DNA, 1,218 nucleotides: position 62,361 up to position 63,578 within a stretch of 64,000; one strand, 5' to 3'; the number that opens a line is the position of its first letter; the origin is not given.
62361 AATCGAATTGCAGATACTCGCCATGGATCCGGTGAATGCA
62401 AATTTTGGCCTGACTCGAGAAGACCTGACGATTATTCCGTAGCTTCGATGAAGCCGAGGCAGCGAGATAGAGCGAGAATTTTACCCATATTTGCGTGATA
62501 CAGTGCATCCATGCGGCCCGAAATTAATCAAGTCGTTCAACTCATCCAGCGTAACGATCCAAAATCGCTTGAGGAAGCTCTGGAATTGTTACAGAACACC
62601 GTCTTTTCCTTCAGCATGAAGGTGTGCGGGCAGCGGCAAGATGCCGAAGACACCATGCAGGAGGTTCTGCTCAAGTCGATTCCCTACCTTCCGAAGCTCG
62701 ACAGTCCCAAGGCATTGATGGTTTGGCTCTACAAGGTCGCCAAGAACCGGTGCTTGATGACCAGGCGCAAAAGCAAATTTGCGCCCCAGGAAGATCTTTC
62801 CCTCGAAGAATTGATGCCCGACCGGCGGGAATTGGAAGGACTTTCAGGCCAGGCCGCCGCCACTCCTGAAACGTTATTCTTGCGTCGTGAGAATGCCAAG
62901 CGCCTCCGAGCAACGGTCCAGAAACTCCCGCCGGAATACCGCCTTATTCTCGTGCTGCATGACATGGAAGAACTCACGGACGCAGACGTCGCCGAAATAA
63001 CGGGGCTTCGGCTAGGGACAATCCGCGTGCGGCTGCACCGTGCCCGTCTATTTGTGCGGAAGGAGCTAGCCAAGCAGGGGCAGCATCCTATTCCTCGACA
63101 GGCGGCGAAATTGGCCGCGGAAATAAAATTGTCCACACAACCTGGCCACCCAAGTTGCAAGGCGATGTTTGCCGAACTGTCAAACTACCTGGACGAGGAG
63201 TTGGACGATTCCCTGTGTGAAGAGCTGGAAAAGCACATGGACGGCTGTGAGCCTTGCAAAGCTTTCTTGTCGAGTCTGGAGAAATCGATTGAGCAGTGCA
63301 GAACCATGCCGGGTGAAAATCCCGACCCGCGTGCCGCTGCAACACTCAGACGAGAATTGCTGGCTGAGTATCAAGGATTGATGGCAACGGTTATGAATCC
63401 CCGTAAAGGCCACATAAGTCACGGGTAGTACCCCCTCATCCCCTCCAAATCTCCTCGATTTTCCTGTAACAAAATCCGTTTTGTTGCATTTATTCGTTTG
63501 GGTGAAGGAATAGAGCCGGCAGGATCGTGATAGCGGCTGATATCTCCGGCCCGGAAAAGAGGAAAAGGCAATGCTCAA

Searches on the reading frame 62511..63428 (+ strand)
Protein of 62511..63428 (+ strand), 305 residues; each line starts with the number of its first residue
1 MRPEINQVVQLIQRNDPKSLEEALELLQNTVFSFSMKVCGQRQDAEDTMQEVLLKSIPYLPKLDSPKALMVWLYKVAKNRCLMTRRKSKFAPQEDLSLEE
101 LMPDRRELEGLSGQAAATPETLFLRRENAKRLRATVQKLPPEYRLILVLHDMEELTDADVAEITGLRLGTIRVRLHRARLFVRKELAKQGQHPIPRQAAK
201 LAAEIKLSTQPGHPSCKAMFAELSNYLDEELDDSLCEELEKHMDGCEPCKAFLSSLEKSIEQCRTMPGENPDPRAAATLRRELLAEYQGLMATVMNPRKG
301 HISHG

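Call 36: find_encoding_contigs(protein=window:62511-63428:+, flank=10000, max_places=2)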
Protein window:62511-63428:+ (305 aa): 1 contig read that carries it; 1 place shown.
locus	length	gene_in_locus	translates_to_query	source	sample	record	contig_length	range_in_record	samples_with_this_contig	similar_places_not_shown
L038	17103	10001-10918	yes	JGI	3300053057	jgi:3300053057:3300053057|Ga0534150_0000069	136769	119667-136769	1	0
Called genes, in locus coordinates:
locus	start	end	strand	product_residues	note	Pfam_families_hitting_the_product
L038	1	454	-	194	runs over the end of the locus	PF06966:DUF1295 (weak), PF04191:PEMT, PF04140:ICMT (weak)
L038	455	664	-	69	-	PF11127:YgaP-like_TM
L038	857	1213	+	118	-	PF02311:AraC_binding (weak), PF07883:Cupin_2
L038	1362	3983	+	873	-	PF03130:HEAT_PBS (faint), PF17900:Peptidase_M1_N, PF01433:Peptidase_M1, PF11940:DUF3458 (weak), PF02985:HEAT (faint), PF13646:HEAT_2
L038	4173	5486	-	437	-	PF13660:DUF4147, PF05161:MOFRL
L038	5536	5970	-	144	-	PF03928:HbpS-like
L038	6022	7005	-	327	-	PF00389:2-Hacid_dh, PF02826:2-Hacid_dh_C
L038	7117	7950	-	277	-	PF21342:SoxA-TsdA_cyt-c, PF00034:Cytochrom_C, PF13442:Cytochrome_CBB3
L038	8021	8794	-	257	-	-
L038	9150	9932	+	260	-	-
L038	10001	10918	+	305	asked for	PF04542:Sigma70_r2, PF08281:Sigma70_r4_2, PF04545:Sigma70_r4 (weak), PF13490:zf-HC2 (weak)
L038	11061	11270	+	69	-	PF11127:YgaP-like_TM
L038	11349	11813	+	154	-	PF02566:OsmC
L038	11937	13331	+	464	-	PF02321:OEP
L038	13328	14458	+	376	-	PF25919:BSH_CusB (faint), PF25917:BSH_RND, PF25973:BSH_CzcB (weak), PF25954:Beta-barrel_RND_2, PF25967:RND-MFP_C, PF25975:CzcB_C (weak), PF25989:YknX_C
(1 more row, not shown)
